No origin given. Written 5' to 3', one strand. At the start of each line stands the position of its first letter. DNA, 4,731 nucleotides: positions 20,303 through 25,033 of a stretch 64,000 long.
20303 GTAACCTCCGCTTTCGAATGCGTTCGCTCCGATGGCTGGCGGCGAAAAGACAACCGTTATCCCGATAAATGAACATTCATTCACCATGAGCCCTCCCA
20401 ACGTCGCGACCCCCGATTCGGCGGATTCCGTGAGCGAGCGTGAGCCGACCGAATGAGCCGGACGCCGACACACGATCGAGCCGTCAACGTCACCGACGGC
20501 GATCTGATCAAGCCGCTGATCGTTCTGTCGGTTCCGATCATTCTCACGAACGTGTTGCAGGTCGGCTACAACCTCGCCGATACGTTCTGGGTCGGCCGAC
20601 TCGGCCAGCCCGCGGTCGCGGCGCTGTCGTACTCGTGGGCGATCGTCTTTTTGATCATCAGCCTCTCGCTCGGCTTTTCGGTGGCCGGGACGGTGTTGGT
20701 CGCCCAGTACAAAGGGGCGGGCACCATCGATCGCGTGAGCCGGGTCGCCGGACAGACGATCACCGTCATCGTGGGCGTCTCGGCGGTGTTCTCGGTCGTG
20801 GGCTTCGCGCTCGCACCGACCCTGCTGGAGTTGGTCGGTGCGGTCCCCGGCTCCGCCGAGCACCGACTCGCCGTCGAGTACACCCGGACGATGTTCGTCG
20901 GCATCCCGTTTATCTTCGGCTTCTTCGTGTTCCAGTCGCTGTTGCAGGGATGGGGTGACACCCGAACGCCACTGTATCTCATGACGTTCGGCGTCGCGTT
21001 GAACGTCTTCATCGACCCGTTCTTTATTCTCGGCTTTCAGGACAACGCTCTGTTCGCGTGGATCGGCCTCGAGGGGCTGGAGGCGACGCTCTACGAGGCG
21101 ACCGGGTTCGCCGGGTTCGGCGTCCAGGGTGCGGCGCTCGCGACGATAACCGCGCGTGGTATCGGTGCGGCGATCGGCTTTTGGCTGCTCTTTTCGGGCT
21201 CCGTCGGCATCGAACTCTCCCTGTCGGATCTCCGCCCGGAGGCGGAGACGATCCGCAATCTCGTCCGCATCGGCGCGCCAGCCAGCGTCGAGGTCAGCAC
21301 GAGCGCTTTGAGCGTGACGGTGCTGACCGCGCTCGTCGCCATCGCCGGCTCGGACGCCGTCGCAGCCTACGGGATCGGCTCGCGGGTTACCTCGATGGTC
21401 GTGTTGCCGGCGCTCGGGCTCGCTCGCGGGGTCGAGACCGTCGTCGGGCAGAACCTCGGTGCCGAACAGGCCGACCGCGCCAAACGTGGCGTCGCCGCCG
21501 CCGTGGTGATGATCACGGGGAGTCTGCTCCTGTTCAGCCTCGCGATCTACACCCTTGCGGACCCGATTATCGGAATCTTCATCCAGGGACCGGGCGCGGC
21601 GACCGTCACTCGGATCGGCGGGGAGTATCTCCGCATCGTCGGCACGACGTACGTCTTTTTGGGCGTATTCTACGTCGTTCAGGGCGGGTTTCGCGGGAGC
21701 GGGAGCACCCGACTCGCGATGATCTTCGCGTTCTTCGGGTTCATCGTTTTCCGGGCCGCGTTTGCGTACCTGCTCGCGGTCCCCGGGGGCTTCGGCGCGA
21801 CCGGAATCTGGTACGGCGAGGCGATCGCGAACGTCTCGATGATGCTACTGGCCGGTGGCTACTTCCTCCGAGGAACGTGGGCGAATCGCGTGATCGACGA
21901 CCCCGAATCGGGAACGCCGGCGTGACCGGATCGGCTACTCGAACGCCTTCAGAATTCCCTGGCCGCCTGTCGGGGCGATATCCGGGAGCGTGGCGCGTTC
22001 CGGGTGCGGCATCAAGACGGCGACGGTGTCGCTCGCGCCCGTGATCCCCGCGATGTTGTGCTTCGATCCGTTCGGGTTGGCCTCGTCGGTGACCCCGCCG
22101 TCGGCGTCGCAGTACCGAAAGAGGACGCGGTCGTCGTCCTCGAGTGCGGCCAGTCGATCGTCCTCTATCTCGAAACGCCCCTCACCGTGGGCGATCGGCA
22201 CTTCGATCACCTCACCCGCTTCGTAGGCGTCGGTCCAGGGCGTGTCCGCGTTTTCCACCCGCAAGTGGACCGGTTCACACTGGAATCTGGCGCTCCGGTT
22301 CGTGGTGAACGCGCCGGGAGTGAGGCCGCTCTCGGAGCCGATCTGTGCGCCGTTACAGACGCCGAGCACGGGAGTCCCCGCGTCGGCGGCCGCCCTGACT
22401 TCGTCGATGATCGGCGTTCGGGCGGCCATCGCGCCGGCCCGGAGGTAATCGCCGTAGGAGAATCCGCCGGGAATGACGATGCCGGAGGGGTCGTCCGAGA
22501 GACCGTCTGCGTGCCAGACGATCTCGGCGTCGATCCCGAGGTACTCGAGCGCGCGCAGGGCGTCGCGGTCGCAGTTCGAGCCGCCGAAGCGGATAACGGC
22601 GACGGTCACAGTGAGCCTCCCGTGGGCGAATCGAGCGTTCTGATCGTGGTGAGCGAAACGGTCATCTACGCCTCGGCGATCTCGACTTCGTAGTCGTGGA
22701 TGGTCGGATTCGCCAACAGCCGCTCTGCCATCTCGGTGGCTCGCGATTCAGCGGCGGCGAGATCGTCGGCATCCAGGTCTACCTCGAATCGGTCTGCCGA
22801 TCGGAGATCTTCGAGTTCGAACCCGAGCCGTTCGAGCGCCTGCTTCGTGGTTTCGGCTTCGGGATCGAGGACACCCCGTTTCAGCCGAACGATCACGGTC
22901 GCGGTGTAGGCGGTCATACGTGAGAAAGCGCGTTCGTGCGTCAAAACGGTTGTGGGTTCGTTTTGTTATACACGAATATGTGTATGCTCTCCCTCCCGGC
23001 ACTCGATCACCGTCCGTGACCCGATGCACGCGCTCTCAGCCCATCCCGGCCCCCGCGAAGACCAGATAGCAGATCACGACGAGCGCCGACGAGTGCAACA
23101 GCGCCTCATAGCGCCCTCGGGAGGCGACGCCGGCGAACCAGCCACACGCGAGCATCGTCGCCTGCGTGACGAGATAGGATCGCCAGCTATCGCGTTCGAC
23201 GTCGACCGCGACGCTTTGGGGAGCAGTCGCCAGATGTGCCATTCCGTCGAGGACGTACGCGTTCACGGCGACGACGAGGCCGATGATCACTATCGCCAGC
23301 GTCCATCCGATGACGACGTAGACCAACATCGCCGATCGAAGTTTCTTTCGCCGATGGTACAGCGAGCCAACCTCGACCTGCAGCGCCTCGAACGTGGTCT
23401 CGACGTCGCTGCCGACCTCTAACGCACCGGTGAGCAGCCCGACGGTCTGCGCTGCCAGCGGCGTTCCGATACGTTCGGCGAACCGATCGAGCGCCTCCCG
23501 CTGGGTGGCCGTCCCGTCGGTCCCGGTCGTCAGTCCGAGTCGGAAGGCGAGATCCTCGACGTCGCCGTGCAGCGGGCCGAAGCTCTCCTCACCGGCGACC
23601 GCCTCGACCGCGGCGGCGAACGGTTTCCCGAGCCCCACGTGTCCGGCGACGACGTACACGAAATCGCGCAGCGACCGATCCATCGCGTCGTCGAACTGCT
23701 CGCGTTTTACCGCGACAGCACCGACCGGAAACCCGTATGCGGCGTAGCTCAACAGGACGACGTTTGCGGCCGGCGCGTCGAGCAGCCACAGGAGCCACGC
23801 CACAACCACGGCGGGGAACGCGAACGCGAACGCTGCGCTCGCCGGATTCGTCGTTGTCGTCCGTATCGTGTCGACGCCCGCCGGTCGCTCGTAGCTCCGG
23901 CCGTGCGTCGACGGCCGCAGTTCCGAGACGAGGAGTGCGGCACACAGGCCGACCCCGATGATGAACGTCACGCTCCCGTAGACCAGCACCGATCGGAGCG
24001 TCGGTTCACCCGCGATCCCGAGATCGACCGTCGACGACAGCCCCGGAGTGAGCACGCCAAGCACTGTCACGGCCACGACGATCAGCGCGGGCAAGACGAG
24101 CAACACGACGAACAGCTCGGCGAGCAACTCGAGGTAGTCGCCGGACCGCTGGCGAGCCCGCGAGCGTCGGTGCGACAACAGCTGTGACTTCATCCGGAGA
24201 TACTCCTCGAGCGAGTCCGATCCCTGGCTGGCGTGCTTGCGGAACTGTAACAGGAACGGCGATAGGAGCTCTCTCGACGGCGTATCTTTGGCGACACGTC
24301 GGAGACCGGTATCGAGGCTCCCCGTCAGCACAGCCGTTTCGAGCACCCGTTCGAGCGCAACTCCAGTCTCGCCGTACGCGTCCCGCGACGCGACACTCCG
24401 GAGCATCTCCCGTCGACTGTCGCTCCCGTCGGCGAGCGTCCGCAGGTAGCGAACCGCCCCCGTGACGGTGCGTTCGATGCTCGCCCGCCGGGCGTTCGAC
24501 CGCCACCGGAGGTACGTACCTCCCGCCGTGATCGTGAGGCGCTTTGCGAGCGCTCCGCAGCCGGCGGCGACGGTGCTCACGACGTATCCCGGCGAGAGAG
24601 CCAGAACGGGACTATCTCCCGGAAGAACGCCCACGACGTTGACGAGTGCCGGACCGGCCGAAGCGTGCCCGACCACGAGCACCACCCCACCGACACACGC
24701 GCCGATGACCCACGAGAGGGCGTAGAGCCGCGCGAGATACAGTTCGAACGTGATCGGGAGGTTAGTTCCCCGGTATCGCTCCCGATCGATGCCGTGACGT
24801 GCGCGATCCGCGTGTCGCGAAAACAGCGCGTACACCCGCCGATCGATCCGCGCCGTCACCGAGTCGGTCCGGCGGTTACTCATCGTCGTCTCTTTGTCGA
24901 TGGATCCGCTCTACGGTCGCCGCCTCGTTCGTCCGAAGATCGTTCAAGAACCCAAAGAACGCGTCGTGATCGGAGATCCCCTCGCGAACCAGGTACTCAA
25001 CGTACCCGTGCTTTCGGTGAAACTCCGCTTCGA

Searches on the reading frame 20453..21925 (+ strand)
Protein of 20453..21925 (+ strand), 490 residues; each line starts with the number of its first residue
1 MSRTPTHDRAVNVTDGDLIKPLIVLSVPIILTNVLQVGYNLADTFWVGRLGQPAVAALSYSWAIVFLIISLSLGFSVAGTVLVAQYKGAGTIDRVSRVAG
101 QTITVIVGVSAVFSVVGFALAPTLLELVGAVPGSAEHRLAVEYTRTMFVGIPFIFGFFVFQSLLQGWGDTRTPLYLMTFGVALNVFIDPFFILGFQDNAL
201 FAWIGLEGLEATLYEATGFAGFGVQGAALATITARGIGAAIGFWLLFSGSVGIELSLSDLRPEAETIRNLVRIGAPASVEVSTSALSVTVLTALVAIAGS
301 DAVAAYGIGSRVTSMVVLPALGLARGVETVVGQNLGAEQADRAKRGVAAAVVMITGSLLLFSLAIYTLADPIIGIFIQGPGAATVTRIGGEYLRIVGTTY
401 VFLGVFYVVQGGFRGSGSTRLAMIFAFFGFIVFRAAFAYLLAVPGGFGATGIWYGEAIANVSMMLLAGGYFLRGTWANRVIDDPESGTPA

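Call 40: search_protein_families(library=pfam, proteins=[window:20453-21925:+], max_evalue=0.1)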
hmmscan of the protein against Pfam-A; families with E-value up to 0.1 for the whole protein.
window:20453-21925:+ (490 aa): 1 family
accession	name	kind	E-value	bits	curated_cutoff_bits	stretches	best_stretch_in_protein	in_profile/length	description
PF01554.23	MatE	-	5.8e-60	202.1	24.9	2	28-189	1-160/161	MatE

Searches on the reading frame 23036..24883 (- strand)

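Call 40: search_protein_families(library=pfam, proteins=[window:23036-24883:-], max_evalue=0.1)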
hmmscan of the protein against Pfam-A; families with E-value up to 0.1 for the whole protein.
window:23036-24883:- (615 aa): 1 family
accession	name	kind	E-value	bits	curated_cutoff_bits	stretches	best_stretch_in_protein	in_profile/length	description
PF00482.28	T2SSF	-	2.5e-14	53.7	25.2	2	144-272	2-124/125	Type II secretion system (T2SS), protein F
